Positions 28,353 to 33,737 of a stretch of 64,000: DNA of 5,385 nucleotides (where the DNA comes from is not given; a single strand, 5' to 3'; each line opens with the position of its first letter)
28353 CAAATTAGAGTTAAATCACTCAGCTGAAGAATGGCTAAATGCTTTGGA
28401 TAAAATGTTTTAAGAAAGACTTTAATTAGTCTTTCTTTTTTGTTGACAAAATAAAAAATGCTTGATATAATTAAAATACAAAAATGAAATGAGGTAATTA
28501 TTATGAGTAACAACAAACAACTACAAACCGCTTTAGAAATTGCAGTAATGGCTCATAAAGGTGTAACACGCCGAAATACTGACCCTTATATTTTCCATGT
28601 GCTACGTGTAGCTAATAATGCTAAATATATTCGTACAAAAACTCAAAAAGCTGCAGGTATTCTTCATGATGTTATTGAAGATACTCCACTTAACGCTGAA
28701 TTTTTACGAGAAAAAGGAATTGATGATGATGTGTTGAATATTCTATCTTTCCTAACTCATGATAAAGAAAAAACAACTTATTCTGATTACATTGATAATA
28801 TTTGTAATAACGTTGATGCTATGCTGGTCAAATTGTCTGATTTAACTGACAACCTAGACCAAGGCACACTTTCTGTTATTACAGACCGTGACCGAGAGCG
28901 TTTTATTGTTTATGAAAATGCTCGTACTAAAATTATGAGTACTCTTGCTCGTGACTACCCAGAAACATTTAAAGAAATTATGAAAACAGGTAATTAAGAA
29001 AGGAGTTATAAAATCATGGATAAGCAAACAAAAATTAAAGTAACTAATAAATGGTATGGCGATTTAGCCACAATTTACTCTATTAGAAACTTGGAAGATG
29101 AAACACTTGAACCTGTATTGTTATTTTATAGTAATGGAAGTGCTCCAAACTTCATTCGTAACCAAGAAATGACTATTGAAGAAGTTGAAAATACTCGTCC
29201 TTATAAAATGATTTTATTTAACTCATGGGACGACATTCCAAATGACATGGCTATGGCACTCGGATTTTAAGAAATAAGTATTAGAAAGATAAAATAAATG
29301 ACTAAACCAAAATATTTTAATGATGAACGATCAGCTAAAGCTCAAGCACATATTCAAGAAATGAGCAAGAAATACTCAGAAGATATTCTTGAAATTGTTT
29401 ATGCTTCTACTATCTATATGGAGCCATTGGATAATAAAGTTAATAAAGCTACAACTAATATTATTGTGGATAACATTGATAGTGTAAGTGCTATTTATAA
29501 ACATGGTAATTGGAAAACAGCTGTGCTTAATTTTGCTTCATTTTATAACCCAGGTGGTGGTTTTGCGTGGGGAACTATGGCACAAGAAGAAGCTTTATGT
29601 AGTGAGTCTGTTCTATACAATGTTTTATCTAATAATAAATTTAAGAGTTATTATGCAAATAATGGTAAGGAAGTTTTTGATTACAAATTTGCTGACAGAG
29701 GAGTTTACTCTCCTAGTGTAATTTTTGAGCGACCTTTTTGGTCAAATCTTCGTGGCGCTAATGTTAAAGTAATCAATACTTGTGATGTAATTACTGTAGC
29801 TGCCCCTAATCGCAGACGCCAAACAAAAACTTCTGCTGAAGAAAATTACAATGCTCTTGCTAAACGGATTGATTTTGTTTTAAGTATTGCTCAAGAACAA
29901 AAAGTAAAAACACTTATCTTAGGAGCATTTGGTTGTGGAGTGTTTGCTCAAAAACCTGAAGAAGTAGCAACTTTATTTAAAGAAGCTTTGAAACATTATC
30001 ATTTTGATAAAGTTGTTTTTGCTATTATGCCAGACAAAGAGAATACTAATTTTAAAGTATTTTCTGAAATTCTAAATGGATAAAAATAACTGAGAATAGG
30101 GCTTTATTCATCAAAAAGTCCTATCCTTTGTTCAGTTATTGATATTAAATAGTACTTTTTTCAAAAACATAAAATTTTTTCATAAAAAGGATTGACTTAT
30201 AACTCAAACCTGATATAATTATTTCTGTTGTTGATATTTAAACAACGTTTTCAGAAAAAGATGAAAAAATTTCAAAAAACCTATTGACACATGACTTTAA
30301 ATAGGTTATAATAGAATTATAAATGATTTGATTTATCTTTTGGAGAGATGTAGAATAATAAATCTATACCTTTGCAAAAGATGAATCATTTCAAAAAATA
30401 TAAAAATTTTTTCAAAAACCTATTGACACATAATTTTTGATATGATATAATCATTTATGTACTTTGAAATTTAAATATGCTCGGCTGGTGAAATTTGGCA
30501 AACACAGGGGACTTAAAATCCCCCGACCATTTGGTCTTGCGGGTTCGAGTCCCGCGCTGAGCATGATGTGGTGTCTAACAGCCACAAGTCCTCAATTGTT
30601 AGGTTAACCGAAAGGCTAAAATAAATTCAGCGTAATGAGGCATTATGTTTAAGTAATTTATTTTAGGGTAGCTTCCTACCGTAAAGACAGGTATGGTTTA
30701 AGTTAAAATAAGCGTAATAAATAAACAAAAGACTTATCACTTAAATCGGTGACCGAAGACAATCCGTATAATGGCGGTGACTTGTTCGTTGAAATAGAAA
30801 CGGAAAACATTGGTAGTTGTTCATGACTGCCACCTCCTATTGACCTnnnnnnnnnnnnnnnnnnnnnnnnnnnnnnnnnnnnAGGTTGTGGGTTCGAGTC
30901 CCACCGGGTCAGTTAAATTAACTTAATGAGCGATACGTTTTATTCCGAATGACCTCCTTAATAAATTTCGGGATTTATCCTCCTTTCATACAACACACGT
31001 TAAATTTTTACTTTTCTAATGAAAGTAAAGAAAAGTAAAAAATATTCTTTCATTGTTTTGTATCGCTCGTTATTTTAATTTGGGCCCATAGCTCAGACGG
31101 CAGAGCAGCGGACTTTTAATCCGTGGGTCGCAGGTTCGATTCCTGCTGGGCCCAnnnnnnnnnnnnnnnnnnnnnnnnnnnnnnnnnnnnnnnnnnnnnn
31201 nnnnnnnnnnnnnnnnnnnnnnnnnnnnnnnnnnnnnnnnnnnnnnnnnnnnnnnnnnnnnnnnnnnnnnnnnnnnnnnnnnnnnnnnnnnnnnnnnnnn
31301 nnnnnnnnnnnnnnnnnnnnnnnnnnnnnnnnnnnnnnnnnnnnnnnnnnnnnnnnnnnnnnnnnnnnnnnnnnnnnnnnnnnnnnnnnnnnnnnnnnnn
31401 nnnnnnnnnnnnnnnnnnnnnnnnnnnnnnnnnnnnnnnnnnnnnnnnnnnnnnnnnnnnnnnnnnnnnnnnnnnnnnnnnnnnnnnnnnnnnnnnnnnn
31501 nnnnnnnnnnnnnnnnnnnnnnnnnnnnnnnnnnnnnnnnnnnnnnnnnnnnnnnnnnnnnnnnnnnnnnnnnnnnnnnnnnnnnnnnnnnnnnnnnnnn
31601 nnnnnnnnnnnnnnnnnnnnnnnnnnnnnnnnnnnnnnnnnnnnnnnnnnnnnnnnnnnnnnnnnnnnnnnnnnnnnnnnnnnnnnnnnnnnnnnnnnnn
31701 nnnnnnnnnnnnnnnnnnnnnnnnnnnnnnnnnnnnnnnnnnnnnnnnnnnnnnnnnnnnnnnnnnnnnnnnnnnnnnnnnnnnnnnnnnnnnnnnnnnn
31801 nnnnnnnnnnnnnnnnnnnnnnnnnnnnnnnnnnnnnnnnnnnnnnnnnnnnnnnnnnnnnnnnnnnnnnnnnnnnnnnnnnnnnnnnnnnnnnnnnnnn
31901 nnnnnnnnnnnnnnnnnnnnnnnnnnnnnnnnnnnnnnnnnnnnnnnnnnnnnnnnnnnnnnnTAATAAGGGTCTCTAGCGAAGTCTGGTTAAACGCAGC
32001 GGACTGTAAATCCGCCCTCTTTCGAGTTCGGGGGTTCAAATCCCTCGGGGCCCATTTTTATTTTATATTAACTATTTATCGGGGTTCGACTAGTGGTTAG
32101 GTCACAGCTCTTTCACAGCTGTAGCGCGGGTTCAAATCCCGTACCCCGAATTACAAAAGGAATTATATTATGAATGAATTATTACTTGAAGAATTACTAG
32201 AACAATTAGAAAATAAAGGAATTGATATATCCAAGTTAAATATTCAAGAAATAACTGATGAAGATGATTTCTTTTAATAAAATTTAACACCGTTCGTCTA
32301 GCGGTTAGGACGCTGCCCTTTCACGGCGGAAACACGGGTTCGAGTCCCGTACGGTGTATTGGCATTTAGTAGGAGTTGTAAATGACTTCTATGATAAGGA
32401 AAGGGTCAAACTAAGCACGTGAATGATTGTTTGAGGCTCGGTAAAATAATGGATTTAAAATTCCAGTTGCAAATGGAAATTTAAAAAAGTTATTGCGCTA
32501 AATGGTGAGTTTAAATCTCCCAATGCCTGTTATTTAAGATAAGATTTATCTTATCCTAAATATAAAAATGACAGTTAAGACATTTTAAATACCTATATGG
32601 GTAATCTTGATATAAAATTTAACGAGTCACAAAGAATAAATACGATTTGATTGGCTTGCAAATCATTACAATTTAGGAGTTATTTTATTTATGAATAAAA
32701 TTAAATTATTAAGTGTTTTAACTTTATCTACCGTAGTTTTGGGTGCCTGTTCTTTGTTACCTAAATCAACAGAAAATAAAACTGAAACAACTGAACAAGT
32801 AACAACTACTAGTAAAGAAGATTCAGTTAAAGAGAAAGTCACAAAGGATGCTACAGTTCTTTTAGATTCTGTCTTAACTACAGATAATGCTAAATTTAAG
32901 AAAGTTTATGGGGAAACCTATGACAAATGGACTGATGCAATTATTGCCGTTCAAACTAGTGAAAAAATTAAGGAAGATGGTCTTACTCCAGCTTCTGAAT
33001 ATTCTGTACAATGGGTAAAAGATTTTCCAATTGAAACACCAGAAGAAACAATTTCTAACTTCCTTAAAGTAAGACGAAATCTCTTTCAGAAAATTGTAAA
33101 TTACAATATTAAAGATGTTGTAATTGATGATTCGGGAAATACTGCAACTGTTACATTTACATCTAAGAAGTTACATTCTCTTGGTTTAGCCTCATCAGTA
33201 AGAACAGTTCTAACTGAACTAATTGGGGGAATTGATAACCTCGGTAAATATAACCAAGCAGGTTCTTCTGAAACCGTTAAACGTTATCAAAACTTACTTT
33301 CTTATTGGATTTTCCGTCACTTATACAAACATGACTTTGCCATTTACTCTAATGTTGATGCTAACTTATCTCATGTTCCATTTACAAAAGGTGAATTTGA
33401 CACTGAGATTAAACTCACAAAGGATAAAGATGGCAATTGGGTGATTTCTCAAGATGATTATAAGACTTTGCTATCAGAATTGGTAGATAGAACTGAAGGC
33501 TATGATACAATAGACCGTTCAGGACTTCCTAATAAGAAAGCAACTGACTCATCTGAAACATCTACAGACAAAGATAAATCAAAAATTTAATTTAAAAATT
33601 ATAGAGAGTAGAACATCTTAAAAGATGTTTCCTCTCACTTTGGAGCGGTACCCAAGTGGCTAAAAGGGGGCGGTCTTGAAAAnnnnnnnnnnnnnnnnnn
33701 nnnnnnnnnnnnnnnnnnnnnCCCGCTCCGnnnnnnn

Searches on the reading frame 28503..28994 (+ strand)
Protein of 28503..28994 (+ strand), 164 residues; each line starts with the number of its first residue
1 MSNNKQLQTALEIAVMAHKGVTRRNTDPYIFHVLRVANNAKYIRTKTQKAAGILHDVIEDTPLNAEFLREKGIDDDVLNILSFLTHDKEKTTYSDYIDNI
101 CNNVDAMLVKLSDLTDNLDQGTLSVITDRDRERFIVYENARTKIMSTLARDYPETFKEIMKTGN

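Call 75: search_protein_families(library=pfam, proteins=[window:28503-28994:+], max_evalue=0.001)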
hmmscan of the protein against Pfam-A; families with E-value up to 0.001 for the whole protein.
window:28503-28994:+ (164 aa): 2 families
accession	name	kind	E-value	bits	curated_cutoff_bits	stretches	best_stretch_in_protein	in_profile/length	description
PF01966.28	HD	-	3.7e-05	24.4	22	1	30-117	2-115/116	HD domain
PF13328.12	HD_4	-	7.2e-05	23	27.2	1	10-82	1-72/156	HD domain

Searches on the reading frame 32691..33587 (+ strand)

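Call 20: search_protein_families(library=pfam, proteins=[window:32691-33587:+], max_evalue=0.01)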
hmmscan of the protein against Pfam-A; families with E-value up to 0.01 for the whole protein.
window:32691-33587:+ (299 aa): 1 family
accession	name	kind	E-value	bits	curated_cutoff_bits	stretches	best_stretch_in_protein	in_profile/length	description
PF17118.11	DUF5105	-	0.00016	22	30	1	65-259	27-181/189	Domain of unknown function (DUF5105)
